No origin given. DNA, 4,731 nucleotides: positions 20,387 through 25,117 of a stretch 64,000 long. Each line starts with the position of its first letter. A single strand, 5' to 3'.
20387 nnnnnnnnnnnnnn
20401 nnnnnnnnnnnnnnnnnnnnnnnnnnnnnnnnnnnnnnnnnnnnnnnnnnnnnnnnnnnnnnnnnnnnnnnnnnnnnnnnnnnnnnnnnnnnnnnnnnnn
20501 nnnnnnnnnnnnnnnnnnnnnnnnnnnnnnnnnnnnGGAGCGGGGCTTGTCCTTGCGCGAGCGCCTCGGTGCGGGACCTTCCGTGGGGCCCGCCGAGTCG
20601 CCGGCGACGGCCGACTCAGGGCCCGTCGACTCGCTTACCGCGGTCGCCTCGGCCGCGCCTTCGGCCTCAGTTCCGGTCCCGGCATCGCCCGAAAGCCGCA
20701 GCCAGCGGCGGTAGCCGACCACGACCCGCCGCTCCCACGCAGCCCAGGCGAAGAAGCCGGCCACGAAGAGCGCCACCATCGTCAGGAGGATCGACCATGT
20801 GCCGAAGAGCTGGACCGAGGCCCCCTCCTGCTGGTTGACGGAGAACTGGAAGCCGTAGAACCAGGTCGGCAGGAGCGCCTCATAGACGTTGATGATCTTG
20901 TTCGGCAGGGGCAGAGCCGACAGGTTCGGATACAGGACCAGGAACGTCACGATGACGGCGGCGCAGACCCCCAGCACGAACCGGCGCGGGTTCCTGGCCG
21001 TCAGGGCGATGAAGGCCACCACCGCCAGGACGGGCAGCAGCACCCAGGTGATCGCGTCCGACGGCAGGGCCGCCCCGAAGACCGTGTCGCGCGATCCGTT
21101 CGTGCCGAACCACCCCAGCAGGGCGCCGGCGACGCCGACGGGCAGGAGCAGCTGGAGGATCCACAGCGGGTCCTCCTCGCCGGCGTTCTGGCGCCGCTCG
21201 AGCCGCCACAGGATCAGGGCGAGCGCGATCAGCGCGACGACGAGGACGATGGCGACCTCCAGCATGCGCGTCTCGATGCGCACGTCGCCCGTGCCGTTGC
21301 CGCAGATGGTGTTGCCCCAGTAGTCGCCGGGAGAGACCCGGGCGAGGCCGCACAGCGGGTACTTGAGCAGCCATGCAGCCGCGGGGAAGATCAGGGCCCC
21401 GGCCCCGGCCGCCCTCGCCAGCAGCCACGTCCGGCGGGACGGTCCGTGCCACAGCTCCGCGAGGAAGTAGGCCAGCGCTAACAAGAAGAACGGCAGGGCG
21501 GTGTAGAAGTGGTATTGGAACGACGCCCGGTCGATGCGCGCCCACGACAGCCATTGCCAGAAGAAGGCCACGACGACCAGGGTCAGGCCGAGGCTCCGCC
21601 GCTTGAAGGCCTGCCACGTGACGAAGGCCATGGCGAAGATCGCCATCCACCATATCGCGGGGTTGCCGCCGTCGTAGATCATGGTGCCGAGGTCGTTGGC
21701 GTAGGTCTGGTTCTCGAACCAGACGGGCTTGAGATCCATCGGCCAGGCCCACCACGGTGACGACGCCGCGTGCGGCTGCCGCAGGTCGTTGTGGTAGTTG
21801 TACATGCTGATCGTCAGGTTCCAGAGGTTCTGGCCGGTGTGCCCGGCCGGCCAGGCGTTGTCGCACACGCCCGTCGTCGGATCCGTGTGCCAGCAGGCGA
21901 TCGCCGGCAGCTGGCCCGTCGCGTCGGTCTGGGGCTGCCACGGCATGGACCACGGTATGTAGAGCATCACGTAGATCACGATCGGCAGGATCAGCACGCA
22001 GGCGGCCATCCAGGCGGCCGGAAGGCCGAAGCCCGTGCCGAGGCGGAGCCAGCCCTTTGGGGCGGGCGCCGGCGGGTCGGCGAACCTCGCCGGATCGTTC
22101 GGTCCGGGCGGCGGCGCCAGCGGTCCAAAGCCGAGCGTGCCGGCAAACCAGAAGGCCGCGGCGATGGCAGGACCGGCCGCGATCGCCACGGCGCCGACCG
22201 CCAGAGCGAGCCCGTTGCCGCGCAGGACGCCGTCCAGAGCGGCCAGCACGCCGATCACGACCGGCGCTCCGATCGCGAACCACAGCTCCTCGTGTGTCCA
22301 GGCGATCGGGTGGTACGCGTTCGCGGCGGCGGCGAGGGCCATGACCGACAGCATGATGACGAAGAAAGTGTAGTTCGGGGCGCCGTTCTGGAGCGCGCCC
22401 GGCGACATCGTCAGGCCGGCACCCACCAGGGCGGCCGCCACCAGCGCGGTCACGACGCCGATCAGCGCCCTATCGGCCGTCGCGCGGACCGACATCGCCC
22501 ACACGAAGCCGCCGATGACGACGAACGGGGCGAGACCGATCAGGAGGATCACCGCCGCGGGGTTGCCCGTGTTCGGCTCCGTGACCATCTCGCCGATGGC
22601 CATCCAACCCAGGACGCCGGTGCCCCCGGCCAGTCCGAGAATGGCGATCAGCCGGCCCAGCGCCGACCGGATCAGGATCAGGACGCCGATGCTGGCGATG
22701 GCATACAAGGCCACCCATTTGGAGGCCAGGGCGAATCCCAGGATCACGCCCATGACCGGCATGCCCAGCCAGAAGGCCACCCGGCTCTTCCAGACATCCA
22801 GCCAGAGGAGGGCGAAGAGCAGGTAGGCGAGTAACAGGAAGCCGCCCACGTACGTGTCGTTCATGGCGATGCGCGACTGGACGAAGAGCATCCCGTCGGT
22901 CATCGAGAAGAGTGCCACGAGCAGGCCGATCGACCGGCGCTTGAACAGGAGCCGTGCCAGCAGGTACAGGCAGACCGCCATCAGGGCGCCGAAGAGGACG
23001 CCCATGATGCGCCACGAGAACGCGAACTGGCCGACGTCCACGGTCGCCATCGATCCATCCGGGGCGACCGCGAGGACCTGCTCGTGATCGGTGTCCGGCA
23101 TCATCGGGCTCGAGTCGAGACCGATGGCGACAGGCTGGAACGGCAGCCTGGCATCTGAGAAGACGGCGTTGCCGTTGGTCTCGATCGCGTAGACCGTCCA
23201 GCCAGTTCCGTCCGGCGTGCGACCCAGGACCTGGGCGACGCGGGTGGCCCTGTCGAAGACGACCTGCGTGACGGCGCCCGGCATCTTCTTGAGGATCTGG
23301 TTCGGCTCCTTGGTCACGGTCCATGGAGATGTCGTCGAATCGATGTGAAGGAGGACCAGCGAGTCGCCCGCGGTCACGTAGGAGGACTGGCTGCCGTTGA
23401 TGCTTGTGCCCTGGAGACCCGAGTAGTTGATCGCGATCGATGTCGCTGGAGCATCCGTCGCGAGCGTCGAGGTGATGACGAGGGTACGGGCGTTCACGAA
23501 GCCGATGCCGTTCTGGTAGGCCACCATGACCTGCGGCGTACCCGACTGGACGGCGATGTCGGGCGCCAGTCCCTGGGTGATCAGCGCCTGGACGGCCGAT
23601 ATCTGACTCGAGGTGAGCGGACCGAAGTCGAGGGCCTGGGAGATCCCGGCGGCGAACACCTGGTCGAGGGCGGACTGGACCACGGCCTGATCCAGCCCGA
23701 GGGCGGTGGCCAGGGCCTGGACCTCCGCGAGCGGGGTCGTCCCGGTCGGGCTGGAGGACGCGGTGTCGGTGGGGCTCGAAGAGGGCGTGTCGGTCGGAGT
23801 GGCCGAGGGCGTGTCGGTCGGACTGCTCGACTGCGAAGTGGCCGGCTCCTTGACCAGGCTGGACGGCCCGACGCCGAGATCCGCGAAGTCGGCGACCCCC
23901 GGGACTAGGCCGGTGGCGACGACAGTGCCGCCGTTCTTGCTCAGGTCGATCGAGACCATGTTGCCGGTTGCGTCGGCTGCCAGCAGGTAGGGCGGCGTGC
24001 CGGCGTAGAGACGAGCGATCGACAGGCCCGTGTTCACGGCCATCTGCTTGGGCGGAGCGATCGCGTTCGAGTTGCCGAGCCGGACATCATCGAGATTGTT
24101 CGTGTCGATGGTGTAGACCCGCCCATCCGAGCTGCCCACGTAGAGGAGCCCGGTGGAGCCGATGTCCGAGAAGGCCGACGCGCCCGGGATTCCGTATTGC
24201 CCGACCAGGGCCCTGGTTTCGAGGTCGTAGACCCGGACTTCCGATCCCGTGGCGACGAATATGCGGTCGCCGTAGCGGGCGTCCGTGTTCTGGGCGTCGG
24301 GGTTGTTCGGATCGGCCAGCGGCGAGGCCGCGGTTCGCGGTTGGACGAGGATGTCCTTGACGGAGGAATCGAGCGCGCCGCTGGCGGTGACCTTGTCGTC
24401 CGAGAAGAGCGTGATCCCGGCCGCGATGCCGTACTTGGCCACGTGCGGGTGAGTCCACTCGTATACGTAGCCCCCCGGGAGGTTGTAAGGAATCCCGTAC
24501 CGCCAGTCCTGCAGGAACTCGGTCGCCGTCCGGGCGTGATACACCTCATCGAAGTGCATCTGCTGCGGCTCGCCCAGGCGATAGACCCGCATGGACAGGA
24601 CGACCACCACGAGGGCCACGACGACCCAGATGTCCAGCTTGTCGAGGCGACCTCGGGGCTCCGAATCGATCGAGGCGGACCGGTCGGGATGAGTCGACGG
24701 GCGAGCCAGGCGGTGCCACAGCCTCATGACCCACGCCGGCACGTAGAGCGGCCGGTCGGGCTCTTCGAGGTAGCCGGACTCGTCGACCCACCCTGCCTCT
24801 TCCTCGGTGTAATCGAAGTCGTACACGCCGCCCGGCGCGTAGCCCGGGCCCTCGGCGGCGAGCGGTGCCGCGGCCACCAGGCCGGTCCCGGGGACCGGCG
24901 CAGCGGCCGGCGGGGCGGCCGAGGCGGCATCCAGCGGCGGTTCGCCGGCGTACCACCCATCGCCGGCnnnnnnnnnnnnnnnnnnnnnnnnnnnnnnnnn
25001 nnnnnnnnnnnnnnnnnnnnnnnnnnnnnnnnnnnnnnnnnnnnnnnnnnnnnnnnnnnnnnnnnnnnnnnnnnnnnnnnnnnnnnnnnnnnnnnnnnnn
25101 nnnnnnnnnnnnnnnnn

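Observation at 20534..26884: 2116-aa single ORF fusing two different GT-C modules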

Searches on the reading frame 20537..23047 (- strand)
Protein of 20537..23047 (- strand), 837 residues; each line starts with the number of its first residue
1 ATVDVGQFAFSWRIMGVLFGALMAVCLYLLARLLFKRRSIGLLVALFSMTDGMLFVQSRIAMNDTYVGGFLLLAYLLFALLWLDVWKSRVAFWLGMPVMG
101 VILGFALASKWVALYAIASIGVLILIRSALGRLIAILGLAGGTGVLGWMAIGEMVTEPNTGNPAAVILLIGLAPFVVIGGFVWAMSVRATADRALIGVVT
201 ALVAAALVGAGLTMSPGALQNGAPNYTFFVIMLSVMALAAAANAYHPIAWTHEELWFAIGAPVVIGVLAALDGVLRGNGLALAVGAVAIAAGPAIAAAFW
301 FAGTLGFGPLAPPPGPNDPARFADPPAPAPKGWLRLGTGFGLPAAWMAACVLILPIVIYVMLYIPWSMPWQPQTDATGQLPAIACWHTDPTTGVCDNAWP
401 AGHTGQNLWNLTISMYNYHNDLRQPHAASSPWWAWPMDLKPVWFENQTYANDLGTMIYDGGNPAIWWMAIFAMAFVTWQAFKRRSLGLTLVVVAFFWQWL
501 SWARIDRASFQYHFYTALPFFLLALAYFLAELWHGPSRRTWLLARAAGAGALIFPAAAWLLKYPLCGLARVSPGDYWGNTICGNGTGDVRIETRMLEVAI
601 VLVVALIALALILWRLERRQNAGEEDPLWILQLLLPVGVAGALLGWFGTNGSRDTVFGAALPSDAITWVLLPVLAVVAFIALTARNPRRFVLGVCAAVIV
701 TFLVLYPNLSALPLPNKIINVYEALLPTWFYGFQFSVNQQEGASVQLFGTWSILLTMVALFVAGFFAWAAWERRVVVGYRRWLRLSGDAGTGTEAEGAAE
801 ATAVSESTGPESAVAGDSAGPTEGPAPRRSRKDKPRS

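Call 8: search_protein_families(library=pfam, proteins=[window:20537-23047:-], max_evalue=10)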
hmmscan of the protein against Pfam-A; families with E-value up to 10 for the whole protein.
window:20537-23047:- (837 aa): 3 families
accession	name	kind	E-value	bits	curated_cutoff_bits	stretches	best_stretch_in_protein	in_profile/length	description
PF16192.10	PMT_4TMC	-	6.8e-10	39.2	32.4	1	406-535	3-148/202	C-terminal four TMM region of protein-O-mannosyltransferase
PF02366.24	PMT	-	5.1e-09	36.5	22.7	1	10-127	83-199/245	Dolichyl-phosphate-mannose-protein mannosyltransferase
PF13231.12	PMT_2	-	0.00016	22.4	26.1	1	9-132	21-136/160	Dolichyl-phosphate-mannose-protein mannosyltransferase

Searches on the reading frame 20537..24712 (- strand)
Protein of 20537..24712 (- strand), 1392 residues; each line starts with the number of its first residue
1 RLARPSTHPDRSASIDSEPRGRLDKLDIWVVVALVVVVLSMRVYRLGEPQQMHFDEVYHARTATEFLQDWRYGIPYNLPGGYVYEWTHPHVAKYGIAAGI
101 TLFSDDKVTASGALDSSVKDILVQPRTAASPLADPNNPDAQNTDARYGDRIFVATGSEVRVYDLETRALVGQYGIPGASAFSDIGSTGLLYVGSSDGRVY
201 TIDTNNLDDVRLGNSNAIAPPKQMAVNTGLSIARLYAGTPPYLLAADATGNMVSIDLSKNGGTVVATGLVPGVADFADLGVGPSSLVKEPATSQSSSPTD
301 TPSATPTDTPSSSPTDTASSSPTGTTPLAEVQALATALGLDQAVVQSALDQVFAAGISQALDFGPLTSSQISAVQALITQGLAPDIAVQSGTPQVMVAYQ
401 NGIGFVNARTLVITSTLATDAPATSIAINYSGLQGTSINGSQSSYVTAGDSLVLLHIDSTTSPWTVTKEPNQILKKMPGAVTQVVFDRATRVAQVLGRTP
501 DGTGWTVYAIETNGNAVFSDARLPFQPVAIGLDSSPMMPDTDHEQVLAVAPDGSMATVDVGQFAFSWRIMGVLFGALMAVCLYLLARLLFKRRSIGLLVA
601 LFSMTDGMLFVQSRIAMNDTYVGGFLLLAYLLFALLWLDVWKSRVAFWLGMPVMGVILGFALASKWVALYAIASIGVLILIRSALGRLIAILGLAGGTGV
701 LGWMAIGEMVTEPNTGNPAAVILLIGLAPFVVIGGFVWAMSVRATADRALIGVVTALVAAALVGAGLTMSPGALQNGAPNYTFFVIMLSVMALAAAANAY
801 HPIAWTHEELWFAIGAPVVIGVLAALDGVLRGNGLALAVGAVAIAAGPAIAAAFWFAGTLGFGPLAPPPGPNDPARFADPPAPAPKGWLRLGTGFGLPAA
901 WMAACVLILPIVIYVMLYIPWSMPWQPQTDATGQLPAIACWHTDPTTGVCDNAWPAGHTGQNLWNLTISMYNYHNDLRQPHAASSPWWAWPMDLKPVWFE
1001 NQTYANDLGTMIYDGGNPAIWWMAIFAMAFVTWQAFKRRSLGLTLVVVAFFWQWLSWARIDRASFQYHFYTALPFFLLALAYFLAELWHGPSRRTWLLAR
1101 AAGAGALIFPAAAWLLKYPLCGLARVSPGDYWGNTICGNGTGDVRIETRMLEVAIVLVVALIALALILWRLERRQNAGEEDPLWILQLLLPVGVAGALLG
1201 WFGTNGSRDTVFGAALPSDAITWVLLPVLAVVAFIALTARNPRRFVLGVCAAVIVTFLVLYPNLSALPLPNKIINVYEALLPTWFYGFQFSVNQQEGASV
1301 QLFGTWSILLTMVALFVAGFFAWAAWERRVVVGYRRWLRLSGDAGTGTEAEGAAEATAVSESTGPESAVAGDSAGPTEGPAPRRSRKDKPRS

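Call 64: search_solved_structures(query=window:20537-24712:-, max_evalue=0.01, show_alignments=2)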
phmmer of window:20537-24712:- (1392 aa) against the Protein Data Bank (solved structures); distinct sequences matched with E-value up to 0.01: 7.
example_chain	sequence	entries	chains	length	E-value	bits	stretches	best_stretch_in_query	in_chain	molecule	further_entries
6tjh_A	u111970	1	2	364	2.9e-11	44.9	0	182-219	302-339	Cake9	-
6tji_A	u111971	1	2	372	3.9e-11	44.5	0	182-219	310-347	Cake10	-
6tjg_A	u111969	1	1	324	2.2e-10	42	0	182-219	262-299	Cake8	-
6tjf_A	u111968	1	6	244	2.4e-08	35.2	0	181-218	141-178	Cake6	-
6tje_A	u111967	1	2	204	3.2e-07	31.5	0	181-218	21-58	Cake5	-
6tjd_A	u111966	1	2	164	5.3e-06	27.5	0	181-218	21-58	Cake4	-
6tjc_A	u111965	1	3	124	0.00013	22.9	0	181-218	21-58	Cake3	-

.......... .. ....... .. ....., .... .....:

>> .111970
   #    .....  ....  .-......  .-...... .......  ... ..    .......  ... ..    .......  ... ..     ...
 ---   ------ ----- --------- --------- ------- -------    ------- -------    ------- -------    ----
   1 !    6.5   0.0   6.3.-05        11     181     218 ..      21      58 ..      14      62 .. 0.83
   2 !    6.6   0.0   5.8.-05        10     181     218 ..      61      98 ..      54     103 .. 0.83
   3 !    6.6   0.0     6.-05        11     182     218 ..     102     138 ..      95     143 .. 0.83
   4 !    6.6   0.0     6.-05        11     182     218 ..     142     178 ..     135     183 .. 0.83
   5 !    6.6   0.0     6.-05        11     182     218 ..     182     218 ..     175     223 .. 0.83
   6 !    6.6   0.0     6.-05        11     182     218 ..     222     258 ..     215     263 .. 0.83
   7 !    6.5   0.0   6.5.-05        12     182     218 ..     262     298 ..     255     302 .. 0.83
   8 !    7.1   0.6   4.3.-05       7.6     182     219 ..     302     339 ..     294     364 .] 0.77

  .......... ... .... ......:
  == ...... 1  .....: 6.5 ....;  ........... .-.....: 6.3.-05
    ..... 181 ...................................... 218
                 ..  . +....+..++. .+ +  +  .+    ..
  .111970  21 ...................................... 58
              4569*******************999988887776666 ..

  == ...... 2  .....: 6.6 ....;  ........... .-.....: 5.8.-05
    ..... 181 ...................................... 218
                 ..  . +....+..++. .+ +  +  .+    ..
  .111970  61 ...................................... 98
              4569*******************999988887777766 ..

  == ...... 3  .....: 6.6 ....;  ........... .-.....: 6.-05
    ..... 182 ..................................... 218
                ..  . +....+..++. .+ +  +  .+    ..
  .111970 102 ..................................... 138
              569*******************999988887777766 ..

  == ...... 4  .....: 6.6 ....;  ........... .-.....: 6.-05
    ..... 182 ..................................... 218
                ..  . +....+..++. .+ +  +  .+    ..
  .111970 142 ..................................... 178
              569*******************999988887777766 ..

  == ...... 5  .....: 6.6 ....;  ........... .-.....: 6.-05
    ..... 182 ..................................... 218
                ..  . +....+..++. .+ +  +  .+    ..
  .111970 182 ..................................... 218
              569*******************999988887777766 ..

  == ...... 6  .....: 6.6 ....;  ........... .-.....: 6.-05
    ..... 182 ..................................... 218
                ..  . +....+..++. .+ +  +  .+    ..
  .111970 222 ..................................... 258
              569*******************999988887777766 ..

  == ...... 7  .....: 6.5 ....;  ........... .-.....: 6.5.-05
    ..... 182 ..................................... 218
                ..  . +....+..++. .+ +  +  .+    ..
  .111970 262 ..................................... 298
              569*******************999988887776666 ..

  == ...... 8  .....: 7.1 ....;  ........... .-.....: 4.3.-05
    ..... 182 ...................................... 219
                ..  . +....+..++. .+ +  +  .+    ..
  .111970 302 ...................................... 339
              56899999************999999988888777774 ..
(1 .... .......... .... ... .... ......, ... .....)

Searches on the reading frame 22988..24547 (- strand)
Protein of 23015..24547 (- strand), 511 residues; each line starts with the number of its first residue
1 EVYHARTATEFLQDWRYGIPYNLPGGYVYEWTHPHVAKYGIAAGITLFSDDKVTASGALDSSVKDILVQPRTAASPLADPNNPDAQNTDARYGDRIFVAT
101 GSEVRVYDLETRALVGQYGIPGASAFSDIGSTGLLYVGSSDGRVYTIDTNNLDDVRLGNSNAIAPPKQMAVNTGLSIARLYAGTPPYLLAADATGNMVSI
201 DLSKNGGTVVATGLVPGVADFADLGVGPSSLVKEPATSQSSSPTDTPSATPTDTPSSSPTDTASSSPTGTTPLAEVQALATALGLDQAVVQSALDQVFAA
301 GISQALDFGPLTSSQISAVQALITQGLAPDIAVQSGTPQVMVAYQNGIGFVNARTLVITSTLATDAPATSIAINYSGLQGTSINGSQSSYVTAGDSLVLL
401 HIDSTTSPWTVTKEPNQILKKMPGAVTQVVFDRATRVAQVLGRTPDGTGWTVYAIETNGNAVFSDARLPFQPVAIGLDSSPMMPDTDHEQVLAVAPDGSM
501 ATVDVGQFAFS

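Call 8: search_protein_families(library=pfam, proteins=[window:23015-24547:-], max_evalue=10)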
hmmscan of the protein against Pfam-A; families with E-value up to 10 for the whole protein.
window:23015-24547:- (511 aa): 0 families

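Call 44: predict_structure(alignment_id=A3)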
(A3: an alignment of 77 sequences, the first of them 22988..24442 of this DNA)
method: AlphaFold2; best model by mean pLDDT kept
length: 485 residues; sequences in the alignment: 77
mean_pLDDT: 90.4   pTM: 0.88
mean pLDDT of the five models: 90.4, 89.6, 89.4, 89.0, 88.8
residues with pLDDT >= 90: 370; 70-90: 52; 50-70: 63; < 50: 0
segments of 3 or more residues with pLDDT < 50: none
pLDDT, mean of each block of 10 residues (from residue 1): 64 77 96 94 73 86 98 96 98 95 99 96 95 98 97 98 97 96 97 95 66 59 59 78 98 96 88 94 97 95 97 97 97 97 89 96 97 94 95 95 96 96 86 97 92 93 96 66 63
secondary structure, 60 per line:
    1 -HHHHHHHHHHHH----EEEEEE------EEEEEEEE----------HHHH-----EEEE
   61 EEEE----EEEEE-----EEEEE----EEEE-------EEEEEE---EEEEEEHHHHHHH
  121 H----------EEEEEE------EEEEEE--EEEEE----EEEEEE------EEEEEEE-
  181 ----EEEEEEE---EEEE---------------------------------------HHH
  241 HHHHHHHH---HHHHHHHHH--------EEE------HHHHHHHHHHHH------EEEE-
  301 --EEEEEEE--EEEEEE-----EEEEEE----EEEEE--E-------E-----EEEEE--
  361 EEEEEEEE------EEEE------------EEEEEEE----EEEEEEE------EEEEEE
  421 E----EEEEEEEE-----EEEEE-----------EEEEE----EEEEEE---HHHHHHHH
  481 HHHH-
elements in order: H2-13 E18-23 E30-37 H48-51 E57-64 E69-73 E79-83 E88-91 E99-104 E108-113 H114-121 E132-137 E144-149 E152-156 E161-166 E173-179 E185-191 E195-198 H238-248 H252-260 E269-271 H278-289 E296-299 E303-309 E312-317 E323-328 E333-337 E354-358 E361-368 E375-378 E391-397 E402-408 E415-421 E426-433 E439-443 E455-459 E464-469 H473-484

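Call 47: fold_search(model_id=the predicted structure, library=pdb)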
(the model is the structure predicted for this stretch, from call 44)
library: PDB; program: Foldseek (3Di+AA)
matches with E <= 10: 1858; with E <= 0.001: 1305
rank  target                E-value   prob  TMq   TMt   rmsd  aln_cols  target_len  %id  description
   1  7uoo_x                3.4e-11  1.00  0.41  0.40  15.2       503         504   12  Nucleoplasmic pre-60S intermediate of the Nog2 containing pre-rotation state (released 2023-03-15)
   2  8fl0_NJ               4.4e-11  1.00  0.44  0.45  13.8       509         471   12  Human nucleolar pre-60S ribosomal subunit (State H) (released 2023-07-12)
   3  8fl2_NJ               5.2e-11  1.00  0.43  0.54  12.4       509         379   12  Human nuclear pre-60S ribosomal subunit (State I1) (released 2023-07-12)
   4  4wjs                  1.1e-10  1.00  0.40  0.40  14.3       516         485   10  Crystal structure of Rsa4 from Chaetomium thermophilum (released 2014-11-19)
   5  4wju_B                2.3e-10  1.00  0.42  0.45  14.4       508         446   10  Crystal structure of Rsa4 from Saccharomyces cerevisiae (released 2014-11-19)
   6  7ohq_x                2.9e-10  1.00  0.41  0.47  13.7       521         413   10  Nog1-TAP associated immature ribosomal particle population C from S. cerevisiae (released 2021-11-03)
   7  8ink_W                3.6e-10  1.00  0.42  0.51  14.2       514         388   10  human nuclear pre-60S ribosomal particle - State D (released 2023-08-09)
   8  6rxt_UO               4.2e-10  1.00  0.48  0.47   9.6       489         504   11  Cryo-EM structure of the 90S pre-ribosome (Kre33-Noc4) from Chaetomium thermophilum, state A (released 2019-08-14)
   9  6e29_C                6.2e-10  1.00  0.46  0.68   6.7       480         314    9  Crystal structure of Myceliophteria_thermophila Cps50 (Swd1) beta-propeller domain (released 2018-07-25)
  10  6e29_A                6.5e-10  1.00  0.46  0.65   9.5       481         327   11  Crystal structure of Myceliophteria_thermophila Cps50 (Swd1) beta-propeller domain (released 2018-07-25)
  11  8rl2_CG               7.7e-10  1.00  0.43  0.44  15.4       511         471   11  Human pre-60S - State 5 (released 2025-01-15)
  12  3jct_x                7.7e-10  1.00  0.40  0.40  13.5       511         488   11  Cryo-em structure of eukaryotic pre-60S ribosomal subunits (released 2016-06-01)
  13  6ylh_x                1.0e-09  1.00  0.39  0.41  14.7       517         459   10  Rix1-Rea1 pre-60S particle - full composite structure (released 2020-07-29)
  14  6ylg_x                1.4e-09  1.00  0.40  0.48  14.5       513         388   10  Rix1-Rea1 pre-60S particle - 60S core, body 1 (rigid body refinement) (released 2020-07-29)
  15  5jcs_q                1.4e-09  1.00  0.40  0.40  15.3       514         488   10  CRYO-EM STRUCTURE OF THE RIX1-REA1 PRE-60S PARTICLE (released 2016-11-16)
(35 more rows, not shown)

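Call 65: search_solved_structures(query=A3, max_evalue=0.01, show_alignments=0)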
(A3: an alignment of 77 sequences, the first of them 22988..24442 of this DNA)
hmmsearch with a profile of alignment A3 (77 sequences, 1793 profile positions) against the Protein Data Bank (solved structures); distinct sequences matched with E-value up to 0.01: 5.
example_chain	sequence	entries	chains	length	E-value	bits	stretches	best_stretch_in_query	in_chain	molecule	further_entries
9e61_A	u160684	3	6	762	0.00054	20.5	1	1397-1462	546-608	Dolichyl-phosphate-mannose--protein mannosyltransferase 4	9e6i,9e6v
4ovd_A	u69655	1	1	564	0.00069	20.1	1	830-920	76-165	Peptidoglycan glycosyltransferase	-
6tjg_A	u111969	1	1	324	0.00081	19.9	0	732-771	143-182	Cake8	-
9i5k_A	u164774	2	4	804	0.00084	19.8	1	1397-1462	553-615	Dolichyl-phosphate-mannose--protein mannosyltransferase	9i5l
6tjf_A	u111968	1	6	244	0.0086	16.5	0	732-771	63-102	Cake6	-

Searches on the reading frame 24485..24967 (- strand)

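Call 8: search_protein_families(library=pfam, proteins=[window:24485-24967:-], max_evalue=10)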
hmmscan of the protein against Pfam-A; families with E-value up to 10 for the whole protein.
window:24485-24967:- (161 aa): 1 family
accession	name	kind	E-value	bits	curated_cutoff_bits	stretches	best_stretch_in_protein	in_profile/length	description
PF02411.20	MerT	-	0.035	14.6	32.9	1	60-126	40-108/116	MerT mercuric transport protein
